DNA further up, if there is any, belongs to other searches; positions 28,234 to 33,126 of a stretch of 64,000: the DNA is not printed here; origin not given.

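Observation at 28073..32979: Stand-alone WXG100 plus FHA-fused (and possibly ubiquitin-like-fused) EccC/EssC-type ATPase: a minimal or chimeric type VII-like secretion module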

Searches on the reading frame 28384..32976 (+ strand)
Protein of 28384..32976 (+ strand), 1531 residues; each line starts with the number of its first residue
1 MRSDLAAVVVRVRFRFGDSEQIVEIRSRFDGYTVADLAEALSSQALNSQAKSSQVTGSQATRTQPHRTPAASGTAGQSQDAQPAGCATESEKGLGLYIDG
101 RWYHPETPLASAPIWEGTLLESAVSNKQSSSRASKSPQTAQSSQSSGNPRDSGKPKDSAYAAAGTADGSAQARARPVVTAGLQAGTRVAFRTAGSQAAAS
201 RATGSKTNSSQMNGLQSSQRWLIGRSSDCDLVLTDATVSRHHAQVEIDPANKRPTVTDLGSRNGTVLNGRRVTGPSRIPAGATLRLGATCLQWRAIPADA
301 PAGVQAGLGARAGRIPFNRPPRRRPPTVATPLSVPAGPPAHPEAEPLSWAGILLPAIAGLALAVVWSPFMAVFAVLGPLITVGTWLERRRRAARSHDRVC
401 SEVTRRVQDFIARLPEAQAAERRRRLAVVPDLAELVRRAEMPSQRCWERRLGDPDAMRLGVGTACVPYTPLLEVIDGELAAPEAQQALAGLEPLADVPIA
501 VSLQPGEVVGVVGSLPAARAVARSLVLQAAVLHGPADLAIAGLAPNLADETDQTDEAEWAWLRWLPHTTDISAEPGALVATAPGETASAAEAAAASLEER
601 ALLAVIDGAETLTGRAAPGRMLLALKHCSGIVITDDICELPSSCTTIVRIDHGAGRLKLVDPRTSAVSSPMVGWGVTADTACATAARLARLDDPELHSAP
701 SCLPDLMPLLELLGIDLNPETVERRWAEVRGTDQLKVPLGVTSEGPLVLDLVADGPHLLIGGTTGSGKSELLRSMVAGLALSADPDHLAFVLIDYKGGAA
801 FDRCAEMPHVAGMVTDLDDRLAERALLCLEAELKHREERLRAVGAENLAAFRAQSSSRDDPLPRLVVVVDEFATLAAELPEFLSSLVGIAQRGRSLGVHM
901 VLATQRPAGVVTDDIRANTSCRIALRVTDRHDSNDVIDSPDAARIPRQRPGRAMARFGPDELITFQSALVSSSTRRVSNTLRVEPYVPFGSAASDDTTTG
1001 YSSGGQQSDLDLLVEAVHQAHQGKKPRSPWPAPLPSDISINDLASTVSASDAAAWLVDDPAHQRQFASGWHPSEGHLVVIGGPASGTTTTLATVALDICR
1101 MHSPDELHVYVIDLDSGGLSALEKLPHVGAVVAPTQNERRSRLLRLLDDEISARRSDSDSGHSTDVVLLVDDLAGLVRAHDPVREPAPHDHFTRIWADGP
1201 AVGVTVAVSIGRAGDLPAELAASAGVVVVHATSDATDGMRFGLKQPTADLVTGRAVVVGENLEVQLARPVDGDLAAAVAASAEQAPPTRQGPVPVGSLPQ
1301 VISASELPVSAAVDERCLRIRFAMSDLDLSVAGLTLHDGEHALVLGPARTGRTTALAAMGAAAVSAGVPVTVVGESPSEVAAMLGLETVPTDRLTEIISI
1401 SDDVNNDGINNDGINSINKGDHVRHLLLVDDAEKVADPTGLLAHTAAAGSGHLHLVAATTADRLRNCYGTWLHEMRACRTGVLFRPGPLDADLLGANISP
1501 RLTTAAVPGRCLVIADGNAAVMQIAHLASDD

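Call 8: search_protein_families(library=pfam, proteins=[window:28384-32976:+], max_evalue=1)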
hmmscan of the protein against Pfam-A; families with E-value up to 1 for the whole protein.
window:28384-32976:+ (1531 aa): 16 families
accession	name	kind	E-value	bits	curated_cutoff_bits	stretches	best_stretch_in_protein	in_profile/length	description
PF01580.24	FtsK_SpoIIIE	-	1.1e-47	162.7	24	2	732-908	15-220/221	FtsK/SpoIIIE family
PF00498.31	FHA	-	1e-18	67.9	20.7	1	221-287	1-67/67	FHA domain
PF16697.10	Yop-YscD_cpl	-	8.5e-15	55.2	33.2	1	217-292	15-89/94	Inner membrane component of T3SS, cytoplasmic domain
PF13401.12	AAA_22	-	4.3e-10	40.4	27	1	757-904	7-122/130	AAA domain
PF25199.1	nSTAND_NTPase5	-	6.1e-07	29.8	34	0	1070-1121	36-85/145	Novel STAND NTPase 5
PF13191.12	AAA_16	-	0.00013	23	32.6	1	753-895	20-163/167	AAA ATPase domain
PF20703.3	nSTAND1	-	0.00016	21.9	27.1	1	749-890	27-148/379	Novel STAND NTPase 1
PF01935.23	DUF87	-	0.0017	19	23.2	1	744-797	11-62/220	Helicase HerA, central domain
PF10412.15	TrwB_AAD_bind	-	0.0026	17.1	20.5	1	756-780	16-40/387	Type IV secretion-system coupling protein DNA-binding domain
PF13604.12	AAA_30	-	0.0041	17.3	27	1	1340-1437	19-102/191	AAA domain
PF00437.27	T2SSE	-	0.052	12.6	24.9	0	757-777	144-164/370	Type II/IV secretion system protein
PF20720.3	nSTAND3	-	0.087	13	27.2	0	1074-1100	17-43/155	Novel STAND NTPase 3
PF05729.18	NACHT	-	0.12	12.6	26.7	0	759-787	4-32/167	NACHT domain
PF02456.21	Adeno_IVa2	-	0.15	11.3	21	1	759-791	91-123/370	Adenovirus IVa2 protein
PF24883.2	NPHP3_N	-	0.2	12.3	24.8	0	756-837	23-102/164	Nephrocystin 3, N-terminal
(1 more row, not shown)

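Call 9: search_protein_families(library=ncbifam, proteins=[window:28384-32976:+], max_evalue=0.1)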
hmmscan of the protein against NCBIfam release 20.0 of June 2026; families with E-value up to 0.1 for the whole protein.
window:28384-32976:+ (1531 aa): 18 families
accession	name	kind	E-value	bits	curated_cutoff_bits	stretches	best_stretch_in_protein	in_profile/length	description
TIGR03928.1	T7_EssCb_Firm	equivalog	1.3e-137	460.3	778.4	2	628-1485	341-1257/1296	type VII secretion protein EssC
TIGR03924.1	T7SS_EccC_a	equivalog_domain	2.1e-105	353.9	509.15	2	338-972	4-671/673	type VII secretion protein EccCa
TIGR03925.1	T7SS_EccC_b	equivalog_domain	2.4e-78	263.8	346.55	2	730-958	45-278/564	type VII secretion protein EccCb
NF049868.1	FhaB_Rv0019c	equivalog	1.7e-21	76.9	125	1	215-292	83-157/158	FHA domain-containing protein FhaB/FipA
NF007615.0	PRK10263.1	equivalog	7.7e-21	73.5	1566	1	737-942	992-1221/1355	DNA translocase FtsK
NF033760.1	gliding_GltG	equivalog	2.9e-08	32.7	650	1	223-310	28-112/650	adventurous gliding motility protein GltG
NF052573.1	HisKinEspAMyxo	equivalog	2.2e-07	29.3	1400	1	220-288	47-113/755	serine histidine kinase EspA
TIGR03354.1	VI_FHA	hypoth_equivalog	2.7e-07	30.7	120.25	1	218-294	23-102/420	type VI secretion system-associated FHA domain protein TagH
NF041660.2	oxygluDhInhib_OdhI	equivalog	9.1e-07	28.8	200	1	223-272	60-107/130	oxoglutarate dehydrogenase inhibitor Odhl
NF041017.1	DNA_import_CedB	equivalog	1.8e-05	23.5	700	0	755-797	275-314/590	DNA import protein CedB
TIGR00767.1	rho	equivalog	0.00024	20.1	509.45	1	1079-1183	173-274/415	transcription termination factor Rho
NF040937.1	HerA_Thermprot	equivalog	0.00056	18.4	800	1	888-941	376-428/487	DNA double-strand break repair helicase HerA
NF006886.1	PRK09376.1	equivalog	0.0019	17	315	1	1078-1184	172-275/413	transcription termination factor Rho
NF042944.1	HerA_antiphage_2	equivalog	0.0058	15.4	850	1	885-935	454-503/576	anti-phage-associated helicase HerA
NF040819.1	helicase_HerA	equivalog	0.0061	15.1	970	1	867-938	406-478/561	DNA double-strand break repair helicase HerA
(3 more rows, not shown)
